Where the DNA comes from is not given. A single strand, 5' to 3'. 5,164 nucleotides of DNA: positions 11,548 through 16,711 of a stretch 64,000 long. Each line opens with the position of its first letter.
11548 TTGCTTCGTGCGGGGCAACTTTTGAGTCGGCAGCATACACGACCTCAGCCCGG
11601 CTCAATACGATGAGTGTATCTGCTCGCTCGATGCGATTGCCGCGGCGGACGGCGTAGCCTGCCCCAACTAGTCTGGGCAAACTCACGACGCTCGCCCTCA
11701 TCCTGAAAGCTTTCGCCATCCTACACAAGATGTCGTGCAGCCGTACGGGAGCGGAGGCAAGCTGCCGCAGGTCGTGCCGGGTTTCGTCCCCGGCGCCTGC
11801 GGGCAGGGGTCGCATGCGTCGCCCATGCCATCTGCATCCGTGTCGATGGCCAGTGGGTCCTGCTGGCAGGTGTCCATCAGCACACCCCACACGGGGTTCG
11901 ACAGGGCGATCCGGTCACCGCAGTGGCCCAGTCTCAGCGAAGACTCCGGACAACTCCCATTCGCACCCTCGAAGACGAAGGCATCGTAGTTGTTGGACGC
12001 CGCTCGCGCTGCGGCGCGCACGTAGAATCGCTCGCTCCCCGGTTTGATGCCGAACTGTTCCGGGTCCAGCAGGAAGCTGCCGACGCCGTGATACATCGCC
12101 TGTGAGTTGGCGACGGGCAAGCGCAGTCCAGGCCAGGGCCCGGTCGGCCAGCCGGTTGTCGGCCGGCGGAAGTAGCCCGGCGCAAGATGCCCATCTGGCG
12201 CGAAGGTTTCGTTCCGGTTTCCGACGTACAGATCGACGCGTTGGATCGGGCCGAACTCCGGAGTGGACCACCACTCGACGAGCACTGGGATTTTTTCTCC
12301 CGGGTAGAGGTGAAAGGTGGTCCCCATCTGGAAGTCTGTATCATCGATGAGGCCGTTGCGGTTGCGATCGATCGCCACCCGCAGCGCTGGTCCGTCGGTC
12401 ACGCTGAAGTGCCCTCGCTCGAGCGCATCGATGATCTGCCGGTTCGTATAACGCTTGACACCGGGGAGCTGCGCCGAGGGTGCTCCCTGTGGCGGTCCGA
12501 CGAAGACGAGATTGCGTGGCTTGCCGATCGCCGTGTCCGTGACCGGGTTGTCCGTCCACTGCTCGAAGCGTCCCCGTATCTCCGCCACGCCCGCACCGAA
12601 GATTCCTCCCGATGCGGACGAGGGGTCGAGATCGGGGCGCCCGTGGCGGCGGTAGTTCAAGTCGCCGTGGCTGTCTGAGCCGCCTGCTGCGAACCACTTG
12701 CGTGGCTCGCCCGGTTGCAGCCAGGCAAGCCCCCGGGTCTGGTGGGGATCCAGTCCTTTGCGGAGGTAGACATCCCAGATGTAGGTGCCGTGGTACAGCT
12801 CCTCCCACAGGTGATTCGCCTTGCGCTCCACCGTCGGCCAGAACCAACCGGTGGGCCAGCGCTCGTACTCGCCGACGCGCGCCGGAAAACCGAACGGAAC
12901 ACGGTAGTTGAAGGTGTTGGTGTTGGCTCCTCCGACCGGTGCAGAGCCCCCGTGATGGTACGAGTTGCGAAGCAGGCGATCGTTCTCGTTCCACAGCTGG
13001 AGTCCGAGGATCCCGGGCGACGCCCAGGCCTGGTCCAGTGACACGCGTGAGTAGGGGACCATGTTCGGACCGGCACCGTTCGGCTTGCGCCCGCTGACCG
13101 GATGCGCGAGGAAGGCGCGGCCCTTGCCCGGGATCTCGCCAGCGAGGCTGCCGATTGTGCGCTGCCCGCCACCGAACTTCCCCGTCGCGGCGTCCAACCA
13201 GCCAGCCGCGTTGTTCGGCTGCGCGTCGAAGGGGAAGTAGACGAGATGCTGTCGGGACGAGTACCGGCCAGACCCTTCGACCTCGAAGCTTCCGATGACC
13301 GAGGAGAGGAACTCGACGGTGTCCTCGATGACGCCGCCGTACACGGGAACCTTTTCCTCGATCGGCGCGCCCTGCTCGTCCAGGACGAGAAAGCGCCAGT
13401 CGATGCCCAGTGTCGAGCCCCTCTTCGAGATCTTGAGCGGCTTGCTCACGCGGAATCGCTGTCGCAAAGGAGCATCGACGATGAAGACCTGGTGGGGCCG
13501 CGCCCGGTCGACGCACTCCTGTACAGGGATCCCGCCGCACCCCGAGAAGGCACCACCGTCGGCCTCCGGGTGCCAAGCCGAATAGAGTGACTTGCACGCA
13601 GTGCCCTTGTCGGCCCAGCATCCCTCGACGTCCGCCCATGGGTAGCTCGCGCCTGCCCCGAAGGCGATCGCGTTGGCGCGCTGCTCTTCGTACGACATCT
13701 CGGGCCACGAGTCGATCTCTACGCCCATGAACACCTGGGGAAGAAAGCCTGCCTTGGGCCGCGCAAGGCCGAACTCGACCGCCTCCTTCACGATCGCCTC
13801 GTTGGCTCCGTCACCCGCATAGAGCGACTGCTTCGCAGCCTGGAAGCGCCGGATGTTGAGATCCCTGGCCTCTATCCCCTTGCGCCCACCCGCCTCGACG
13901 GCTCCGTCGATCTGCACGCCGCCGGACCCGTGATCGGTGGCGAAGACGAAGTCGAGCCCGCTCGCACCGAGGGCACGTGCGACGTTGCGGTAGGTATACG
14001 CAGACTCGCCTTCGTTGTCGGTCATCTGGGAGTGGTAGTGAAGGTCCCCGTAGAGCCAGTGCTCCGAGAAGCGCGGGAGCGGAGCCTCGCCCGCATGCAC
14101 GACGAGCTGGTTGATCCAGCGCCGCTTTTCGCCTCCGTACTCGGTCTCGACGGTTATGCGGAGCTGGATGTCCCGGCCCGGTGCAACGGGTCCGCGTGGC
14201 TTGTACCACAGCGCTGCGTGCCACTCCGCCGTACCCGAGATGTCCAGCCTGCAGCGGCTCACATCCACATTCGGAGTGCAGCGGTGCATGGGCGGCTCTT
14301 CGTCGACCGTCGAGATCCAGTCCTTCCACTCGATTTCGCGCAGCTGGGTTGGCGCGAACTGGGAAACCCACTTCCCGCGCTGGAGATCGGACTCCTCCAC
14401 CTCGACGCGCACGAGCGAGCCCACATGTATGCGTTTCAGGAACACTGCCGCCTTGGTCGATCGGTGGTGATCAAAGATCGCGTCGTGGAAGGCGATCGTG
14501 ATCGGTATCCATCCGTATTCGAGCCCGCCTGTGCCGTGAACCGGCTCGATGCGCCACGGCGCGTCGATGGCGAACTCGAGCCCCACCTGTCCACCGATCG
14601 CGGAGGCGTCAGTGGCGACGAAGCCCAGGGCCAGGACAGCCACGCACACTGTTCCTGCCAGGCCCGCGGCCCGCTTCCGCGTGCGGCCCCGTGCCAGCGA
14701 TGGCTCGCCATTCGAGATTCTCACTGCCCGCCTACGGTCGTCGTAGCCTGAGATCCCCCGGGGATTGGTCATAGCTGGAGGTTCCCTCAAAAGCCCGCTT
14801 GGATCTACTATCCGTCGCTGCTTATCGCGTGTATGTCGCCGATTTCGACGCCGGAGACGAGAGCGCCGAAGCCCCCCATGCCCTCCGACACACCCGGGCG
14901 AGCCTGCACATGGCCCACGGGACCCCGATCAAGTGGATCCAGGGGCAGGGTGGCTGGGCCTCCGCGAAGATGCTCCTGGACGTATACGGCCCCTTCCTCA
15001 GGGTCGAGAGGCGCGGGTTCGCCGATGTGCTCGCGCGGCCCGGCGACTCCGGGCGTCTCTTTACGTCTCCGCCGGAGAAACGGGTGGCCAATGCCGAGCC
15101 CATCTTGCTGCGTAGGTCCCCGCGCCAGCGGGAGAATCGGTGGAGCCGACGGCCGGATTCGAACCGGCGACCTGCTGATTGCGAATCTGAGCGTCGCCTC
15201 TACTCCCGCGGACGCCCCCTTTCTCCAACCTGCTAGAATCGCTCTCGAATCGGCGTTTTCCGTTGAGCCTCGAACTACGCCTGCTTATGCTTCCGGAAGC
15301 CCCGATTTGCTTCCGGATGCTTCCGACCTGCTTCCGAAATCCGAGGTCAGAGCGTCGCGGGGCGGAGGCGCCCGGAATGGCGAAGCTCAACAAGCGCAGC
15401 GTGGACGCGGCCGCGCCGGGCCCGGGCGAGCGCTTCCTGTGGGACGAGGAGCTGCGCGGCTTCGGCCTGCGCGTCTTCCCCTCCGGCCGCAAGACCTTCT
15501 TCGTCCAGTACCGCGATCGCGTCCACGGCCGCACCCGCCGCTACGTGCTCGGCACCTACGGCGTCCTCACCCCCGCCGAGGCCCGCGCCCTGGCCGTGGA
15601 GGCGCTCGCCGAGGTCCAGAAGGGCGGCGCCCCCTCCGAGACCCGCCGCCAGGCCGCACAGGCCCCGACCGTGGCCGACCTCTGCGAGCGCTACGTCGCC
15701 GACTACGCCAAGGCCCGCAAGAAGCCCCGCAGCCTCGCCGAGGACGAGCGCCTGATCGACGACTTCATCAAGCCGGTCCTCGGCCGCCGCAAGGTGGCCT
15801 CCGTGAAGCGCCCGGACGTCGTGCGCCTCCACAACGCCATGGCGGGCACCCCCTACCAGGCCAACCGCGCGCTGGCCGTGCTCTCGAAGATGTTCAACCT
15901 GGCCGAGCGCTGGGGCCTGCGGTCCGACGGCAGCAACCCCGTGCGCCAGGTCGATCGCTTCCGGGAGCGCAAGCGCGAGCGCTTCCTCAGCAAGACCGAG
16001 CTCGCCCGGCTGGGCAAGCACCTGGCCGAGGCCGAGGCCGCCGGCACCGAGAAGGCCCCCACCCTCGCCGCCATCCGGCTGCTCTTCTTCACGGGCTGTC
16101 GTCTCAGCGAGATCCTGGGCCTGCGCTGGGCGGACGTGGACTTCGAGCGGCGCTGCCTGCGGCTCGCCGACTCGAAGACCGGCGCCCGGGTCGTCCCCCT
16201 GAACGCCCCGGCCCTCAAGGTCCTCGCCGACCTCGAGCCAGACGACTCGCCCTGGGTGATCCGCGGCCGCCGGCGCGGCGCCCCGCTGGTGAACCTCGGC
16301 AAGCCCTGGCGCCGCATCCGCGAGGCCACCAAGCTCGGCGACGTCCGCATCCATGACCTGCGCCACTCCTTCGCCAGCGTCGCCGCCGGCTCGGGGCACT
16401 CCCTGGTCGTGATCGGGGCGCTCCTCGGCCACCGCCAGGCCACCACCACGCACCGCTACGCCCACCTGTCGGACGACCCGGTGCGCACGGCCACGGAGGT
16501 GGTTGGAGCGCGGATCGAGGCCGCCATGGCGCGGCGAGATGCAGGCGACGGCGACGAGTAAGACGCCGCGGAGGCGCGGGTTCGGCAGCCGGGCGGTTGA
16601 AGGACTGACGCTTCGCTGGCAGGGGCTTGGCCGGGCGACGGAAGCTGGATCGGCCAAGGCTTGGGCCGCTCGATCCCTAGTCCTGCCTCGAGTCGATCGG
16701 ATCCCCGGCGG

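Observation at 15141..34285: ~19-kb integrative island in tRNA-Thr(CGU), delimited by a 47-nt direct repeat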

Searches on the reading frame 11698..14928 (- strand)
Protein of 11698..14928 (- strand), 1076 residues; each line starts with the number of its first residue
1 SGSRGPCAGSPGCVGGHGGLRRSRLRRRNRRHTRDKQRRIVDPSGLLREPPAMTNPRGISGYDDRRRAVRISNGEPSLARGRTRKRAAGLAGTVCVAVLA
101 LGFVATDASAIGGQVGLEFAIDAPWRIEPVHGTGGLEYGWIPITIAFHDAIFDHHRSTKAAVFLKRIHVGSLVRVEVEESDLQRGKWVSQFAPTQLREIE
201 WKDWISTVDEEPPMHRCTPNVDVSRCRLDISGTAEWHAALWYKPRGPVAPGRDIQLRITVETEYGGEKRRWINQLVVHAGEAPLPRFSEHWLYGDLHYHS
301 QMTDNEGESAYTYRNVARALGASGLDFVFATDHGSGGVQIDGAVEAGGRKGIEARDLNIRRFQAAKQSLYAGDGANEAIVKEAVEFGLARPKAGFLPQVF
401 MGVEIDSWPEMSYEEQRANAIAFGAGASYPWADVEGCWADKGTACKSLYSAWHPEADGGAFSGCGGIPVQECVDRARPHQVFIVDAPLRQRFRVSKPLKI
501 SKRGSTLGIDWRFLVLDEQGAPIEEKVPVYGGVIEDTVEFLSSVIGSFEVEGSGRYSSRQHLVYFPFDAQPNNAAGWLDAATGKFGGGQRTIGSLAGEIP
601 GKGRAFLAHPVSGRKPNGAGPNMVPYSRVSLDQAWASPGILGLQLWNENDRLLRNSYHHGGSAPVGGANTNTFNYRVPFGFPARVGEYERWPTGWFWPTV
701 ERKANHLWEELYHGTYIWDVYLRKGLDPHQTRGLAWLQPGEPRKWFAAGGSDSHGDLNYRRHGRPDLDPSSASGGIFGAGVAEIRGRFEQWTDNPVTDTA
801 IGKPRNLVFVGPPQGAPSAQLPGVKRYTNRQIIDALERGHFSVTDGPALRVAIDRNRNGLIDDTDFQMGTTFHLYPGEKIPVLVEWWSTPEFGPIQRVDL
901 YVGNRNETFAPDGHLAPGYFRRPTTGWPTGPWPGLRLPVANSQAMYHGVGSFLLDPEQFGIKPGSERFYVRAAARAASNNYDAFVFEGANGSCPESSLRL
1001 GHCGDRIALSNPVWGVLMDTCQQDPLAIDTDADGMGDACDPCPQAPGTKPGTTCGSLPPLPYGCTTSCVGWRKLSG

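Call 12: search_protein_families(library=pfam, proteins=[window:11698-14928:-], max_evalue=0.01)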
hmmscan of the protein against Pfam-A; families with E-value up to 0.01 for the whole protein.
window:11698-14928:- (1076 aa): 0 families

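Call 38: search_protein_families(library=padloc, proteins=[window:11698-14790:-], max_evalue=0.01)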
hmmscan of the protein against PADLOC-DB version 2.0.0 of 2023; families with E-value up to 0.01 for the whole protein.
window:11698-14790:- (1030 aa): 0 families

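Call 39: search_protein_families(library=ncbifam, proteins=[window:11698-14790:-], max_evalue=0.01)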
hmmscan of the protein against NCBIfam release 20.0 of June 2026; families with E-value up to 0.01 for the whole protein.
window:11698-14790:- (1030 aa): 1 family
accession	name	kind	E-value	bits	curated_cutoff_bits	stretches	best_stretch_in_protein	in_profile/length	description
NF038032.1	CehA_McbA_metalo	domain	4.6e-09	36.1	80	1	244-289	1-42/315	CehA/McbA family metallohydrolase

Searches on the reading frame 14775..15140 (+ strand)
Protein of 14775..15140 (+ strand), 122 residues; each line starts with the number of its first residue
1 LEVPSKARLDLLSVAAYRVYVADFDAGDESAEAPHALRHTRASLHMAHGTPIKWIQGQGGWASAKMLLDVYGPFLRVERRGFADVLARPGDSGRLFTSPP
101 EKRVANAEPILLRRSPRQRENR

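Call 28: search_protein_families(library=pfam, proteins=[window:14775-15140:+], max_evalue=0.05)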
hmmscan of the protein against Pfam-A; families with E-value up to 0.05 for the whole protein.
window:14775-15140:+ (122 aa): 1 family
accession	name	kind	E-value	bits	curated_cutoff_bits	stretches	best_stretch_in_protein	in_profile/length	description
PF00589.27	Phage_integrase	-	0.00012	22.3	27.1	1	26-71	121-165/172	Phage integrase family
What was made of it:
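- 14850..15041 (+): OUTSIDE the island: C-terminal relic (box II HxLRH to the catalytic Tyr) of a second, unrelated tyrosine recombinase. It ends about 100 nt before the tRNA fragment. Pfam Phage_integrase profile 121-165/172, E 1.2e-4 (call 28).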

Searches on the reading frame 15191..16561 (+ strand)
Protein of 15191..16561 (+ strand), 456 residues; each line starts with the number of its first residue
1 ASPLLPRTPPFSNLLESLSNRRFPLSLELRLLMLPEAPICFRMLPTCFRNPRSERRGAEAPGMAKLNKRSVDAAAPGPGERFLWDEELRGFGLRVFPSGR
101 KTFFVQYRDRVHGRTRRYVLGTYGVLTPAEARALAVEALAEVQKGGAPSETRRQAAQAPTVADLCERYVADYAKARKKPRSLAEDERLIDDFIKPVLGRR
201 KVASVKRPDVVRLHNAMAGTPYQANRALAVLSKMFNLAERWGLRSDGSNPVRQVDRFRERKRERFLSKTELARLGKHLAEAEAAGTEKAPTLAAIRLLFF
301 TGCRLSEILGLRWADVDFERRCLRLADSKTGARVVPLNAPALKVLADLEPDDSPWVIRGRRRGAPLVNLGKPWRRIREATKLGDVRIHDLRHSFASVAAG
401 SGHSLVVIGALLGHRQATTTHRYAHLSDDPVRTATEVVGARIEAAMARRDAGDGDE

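Call 9: search_protein_families(library=pfam, proteins=[window:15191-16561:+], max_evalue=0.01)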
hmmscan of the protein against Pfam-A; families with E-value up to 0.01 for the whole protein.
window:15191-16561:+ (456 aa): 4 families
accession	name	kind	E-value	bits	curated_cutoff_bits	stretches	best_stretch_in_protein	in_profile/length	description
PF00589.27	Phage_integrase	-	1e-23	84.4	27.1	1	265-428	2-170/172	Phage integrase family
PF13356.12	Arm-DNA-bind_3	-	1.6e-16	60.7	27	1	66-155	1-83/83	Arm DNA-binding domain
PF14659.12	Phage_int_SAM_3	-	5.2e-05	23.8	22.6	1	160-217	1-57/58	Phage integrase, N-terminal SAM-like domain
PF22022.2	Phage_int_M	-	0.00019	22.1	27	1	165-245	5-86/96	Phage integrase central domain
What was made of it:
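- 15377..16561 (+): Island integrase, 394 aa from the ATG (frame open from 15263). It has the P4-like architecture and appears intact. Pfam Arm-DNA-bind_3 1.6e-16, Phage_int_SAM_3, Phage_integrase 1e-23 (call 9).
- On tDNA-integrated genomic island (Islander criteria): Gene at 15377-16561 with Arm-DNA-bind_3 and Phage_integrase domains (call 9).
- Checked: Integrase at 15377-16561 (+): Arm-DNA-bind_3, SAM_3 and Phage_integrase domains (call 9).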

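Call 33: find_related_loci(query=window:15374-16561:+, collection=metagenome_contigs, flank=10000)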
Query window:15374-16561:+ (395 aa) in metagenome_contigs; peptide patterns used: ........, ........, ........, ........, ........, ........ (x = any residue, [..] = any of these).
600 stretches matched a pattern (row limit reached: there are more); 478 encode a relative of the query (tblastn E <= 1e-3); the best 80 are kept; 80 distinct loci.
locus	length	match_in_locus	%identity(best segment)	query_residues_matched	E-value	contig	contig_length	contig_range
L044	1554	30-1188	75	1-386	8e-179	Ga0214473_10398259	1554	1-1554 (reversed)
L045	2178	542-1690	63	2-385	4e-160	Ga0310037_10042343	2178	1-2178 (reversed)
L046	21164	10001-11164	58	4-392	2e-142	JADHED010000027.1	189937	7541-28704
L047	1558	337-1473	58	4-385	2e-146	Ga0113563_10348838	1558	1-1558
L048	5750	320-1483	56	1-388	1e-135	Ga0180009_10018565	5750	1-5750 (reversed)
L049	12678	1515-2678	56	1-388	7e-134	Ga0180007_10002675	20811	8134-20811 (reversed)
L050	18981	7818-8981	56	1-388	9e-134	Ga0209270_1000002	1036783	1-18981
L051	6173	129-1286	53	2-387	1e-129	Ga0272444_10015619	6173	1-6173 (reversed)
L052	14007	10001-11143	56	1-385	4e-128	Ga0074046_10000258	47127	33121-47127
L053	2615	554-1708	56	4-391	2e-132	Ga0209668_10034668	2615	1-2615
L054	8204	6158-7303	56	2-385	2e-124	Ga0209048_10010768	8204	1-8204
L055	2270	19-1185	52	2-388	1e-131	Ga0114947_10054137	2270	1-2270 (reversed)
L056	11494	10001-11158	52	1-385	6e-123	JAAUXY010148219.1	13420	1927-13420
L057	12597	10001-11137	54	2-381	1e-120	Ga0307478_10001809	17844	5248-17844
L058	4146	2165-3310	56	2-385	1e-122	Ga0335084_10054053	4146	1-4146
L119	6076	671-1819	45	4-385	3e-98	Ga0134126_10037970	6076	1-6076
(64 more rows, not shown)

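Call 39: search_protein_families(library=ncbifam, proteins=[window:15377-16561:+], max_evalue=0.01)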
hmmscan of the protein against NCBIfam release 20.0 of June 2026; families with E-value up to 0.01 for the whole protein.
window:15377-16561:+ (394 aa): 13 families
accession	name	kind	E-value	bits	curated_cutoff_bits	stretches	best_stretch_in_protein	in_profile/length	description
NF040815.2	recomb_XerA_Arch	equivalog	3.5e-24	85.8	220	1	125-371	22-261/263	site-specific tyrosine recombinase/integron integrase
TIGR02225.1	recomb_XerD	equivalog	6.8e-20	71.6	329.6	1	126-370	24-280/290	site-specific tyrosine recombinase XerD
NF001399.0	PRK00283.1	subfamily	2e-19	70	279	1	99-372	9-291/300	tyrosine recombinase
TIGR02224.1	recomb_XerC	equivalog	2.7e-19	69.7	335.15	1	162-368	66-281/295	tyrosine recombinase XerC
TIGR02249.1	integrase_gron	subfamily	3.5e-13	49.6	265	2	162-276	64-166/315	integron integrase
NF003462.0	PRK05084.1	equivalog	1.5e-11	43.6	267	1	325-375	305-355/360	tyrosine recombinase XerS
NF002331.0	PRK01287.1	subfamily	5.4e-09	35.5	371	1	187-365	123-313/365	site-specific tyrosine recombinase XerC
NF007370.0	PRK09870.1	subfamily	6.5e-07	29.2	221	1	198-362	7-177/200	tyrosine-type DNA invertase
NF011946.0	PRK15417.1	equivalog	2e-06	27.2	435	1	323-365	274-316/337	integron integrase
NF007246.0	PRK09692.1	domain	0.00017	20.4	434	1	4-355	8-366/413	integrase domain-containing protein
NF007371.0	PRK09871.1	subfamily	0.00023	20.7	222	1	201-362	4-172/198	tyrosine-type DNA invertase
NF041502.1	integrase_1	equivalog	0.00028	19.8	350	0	328-380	324-376/484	site-specific integrase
NF002685.0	PRK02436.1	equivalog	0.0092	15.8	178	0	235-287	120-171/245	site-specific tyrosine recombinase XerD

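Call 63: search_dna_similar(query=window:15377-16561:+, collection=phages, mode=protein, max_rows=8)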
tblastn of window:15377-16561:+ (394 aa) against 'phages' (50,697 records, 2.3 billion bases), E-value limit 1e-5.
Records with a match: 949; places in all: 956; records where one place covers at least 80% of the query: 58.
Best place of each record, by identity: <60% 949.
By first word of the organism name: Streptococcus 190; Bacteriophage 80; Salmonella 73; Burkholderia 56; Helicobacter 49; Escherichia 48; Gordonia 43; Ralstonia 41; Pseudomonas 40; Stx2a-converting 36; and 65 more.
By host as written in the record: - 145; Helicobacter pylori 35; Gordonia terrae 3612 30; Escherichia coli 26; Ralstonia solanacearum 23; Burkholderia sp. 15; Burkholderia pseudomallei 15; Yersinia pestis EV76-CN 15; and 415 more.
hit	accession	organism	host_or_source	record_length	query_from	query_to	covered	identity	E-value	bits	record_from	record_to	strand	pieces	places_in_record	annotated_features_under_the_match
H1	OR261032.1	Aeromonas phage ST4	Aeromonas hydrophila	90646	1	372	94%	40.3%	1e-71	249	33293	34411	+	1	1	integrase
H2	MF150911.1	Ralstonia phage DU_RP_II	Ralstonia solanacearum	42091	3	364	92%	37.9%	1e-48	182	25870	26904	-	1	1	integrase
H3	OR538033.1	Ralstonia phage C22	Ralstonia sp. RS3/1-1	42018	3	364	92%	37.4%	8e-48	180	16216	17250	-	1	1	hypothetical protein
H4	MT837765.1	Bacteriophage sp.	human fecal samples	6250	2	352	89%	29.5%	3e-21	101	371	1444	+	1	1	record has no annotation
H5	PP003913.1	Pseudomonas phage vB_Pae_U1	Pseudomonas aeruginosa ST773 ...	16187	23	376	90%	28.1%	3e-18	93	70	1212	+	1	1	integrase | hypothetical protein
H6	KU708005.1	Pseudomonas phage phiAH14b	Pseudomonas sp. ANT_H14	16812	28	352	82%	28.8%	6e-10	67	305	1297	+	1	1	integrase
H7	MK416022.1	Klebsiella phage ST846-OXA48phi9.2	Klebsiella pneumoniae ST846-OXA48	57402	28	361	85%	27.0%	4e-8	62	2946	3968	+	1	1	site-specific integrase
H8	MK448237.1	Klebsiella phage ST974-OXA48phi18.2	Klebsiella pneumoniae ST974-OXA48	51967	28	361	85%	27.0%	5e-8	61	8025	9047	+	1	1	integrase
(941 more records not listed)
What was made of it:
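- On P4-like tyrosine integrase: Best phage hits are 38-40% identical (call 63).
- Closest known: P4-like integrase elements. Different: Best phage integrase hits are only 38-40% identical (call 63).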

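Call 74: search_protein_families(library=pfam, proteins=[L046:13304-15229:-, L046:11247-12044:-, L046:11446-12246:-, L046:12800-13270:-, L046:15255-15488:-, L046:15557-16141:-, L119:3581-4489:-, L119:5077-5868:-, L119:3076-3807:+, L119:1885-2583:+], max_evalue=0.01)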
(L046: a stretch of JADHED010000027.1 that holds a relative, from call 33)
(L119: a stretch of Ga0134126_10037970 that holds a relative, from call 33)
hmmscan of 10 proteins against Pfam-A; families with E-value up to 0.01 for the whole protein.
L046:13304-15229:- (641 aa): 1 family
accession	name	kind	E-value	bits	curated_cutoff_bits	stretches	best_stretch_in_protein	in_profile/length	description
PF13481.12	AAA_25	-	1.5e-30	106.7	27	1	295-471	18-192/195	AAA domain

L046:11247-12044:- (265 aa): 0 families

L046:11446-12246:- (266 aa): 1 family
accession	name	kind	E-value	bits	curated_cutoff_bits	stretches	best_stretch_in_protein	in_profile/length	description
PF10076.14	Phage_Mu_Gp48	-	0.00075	19.8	37.4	1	37-125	15-102/150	Bacteriophage Mu-like, Gp48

L046:12800-13270:- (156 aa): 0 families

L046:15255-15488:- (77 aa): 1 family
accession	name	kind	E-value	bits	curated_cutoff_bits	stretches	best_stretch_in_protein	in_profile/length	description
PF12728.13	HTH_17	-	7.7e-07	29.7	27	1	23-67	7-50/51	Helix-turn-helix domain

L046:15557-16141:- (194 aa): 0 families

L119:3581-4489:- (302 aa): 1 family
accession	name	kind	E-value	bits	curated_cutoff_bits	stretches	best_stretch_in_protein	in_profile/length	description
PF23343.2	REP_ORF2-G2P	-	9.8e-05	23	27.8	1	115-173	17-74/99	Replication-associated protein ORF2/G2P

L119:5077-5868:- (263 aa): 0 families

L119:3076-3807:+ (243 aa): 0 families

L119:1885-2583:+ (232 aa): 0 families
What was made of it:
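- Closest known: Small integrative elements with homologous integrases found here. Different: L046 carries an AAA_25 replication-type protein and L119 a weak (sub-threshold) Rep/G2P-like match (call 74).
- Relatives' replication genes: call 74.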
